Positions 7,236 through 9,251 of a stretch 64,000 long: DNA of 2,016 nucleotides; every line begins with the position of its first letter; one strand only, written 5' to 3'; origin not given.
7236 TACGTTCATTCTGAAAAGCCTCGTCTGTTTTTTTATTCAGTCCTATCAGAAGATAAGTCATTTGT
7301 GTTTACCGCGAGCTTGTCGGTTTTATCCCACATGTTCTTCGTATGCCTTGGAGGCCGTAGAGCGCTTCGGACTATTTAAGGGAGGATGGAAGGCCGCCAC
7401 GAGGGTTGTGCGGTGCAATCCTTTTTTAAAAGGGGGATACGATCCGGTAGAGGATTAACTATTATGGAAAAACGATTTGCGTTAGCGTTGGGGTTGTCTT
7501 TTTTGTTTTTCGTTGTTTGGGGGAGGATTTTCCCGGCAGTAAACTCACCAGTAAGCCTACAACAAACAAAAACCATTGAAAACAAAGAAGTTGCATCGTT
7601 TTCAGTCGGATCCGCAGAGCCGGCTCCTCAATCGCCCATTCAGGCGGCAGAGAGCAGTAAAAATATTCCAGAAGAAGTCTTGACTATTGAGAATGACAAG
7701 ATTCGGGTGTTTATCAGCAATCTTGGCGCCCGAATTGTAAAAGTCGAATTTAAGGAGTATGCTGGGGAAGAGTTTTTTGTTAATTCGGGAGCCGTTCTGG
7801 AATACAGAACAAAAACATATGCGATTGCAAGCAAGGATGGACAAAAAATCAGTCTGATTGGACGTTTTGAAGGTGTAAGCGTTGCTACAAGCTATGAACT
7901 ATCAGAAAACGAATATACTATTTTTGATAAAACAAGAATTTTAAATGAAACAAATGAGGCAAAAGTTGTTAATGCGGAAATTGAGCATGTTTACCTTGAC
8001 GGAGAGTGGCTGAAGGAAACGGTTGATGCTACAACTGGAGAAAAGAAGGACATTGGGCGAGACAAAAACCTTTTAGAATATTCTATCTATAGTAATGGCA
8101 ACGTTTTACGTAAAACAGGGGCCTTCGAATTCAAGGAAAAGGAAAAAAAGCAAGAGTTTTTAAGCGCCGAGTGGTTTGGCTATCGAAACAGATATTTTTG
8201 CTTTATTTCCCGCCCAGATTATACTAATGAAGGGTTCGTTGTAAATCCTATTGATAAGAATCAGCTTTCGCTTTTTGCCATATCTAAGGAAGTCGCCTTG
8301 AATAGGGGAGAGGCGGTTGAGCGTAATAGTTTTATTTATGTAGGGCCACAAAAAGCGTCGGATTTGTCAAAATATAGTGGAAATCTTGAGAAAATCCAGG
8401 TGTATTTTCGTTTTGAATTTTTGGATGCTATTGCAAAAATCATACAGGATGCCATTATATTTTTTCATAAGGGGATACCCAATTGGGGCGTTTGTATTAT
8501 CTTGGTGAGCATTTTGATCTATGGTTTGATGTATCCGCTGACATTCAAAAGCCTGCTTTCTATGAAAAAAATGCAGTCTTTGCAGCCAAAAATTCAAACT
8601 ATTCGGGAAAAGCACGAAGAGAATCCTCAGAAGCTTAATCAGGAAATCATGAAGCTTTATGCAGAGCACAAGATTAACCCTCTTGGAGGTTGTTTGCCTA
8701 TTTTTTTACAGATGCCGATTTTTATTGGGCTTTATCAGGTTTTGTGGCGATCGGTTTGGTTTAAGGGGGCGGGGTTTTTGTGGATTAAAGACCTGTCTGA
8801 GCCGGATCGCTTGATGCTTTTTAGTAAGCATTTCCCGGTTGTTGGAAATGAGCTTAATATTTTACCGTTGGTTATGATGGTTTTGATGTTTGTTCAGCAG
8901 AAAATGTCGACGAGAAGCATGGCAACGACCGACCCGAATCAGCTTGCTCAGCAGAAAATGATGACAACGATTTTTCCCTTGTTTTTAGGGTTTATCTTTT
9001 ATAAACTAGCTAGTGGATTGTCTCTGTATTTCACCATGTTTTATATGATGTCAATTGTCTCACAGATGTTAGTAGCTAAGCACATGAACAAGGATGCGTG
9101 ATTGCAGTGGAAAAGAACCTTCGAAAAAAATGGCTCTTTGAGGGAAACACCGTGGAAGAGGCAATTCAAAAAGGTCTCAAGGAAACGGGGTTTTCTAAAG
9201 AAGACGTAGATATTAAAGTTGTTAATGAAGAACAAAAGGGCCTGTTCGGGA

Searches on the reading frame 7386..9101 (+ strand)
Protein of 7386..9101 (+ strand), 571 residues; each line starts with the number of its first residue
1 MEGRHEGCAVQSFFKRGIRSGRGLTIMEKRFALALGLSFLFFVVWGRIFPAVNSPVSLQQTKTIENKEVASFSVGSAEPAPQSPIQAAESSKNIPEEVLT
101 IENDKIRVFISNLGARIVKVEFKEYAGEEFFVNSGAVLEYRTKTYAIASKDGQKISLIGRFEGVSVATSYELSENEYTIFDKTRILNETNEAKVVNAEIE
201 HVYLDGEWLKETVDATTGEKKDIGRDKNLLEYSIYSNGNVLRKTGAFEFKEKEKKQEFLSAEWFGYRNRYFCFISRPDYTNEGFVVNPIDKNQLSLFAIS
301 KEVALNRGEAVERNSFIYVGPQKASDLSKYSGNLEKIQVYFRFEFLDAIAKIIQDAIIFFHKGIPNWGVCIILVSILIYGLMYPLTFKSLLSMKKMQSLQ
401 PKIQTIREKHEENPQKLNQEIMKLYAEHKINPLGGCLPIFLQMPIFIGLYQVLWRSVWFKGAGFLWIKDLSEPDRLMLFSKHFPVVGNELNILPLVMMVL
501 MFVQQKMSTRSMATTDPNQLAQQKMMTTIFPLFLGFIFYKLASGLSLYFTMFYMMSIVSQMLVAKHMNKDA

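Call 53: search_protein_families(library=pfam, proteins=[window:7386-9101:+], max_evalue=0.00001)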
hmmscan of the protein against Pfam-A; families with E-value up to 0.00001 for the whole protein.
window:7386-9101:+ (571 aa): 2 families
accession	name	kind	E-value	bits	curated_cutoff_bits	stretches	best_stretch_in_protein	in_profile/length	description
PF02096.25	60KD_IMP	-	2.4e-54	184.2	35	1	367-564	1-162/163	60Kd inner membrane protein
PF14849.12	YidC_periplas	-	3e-10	40.9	24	1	145-346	79-276/283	YidC periplasmic domain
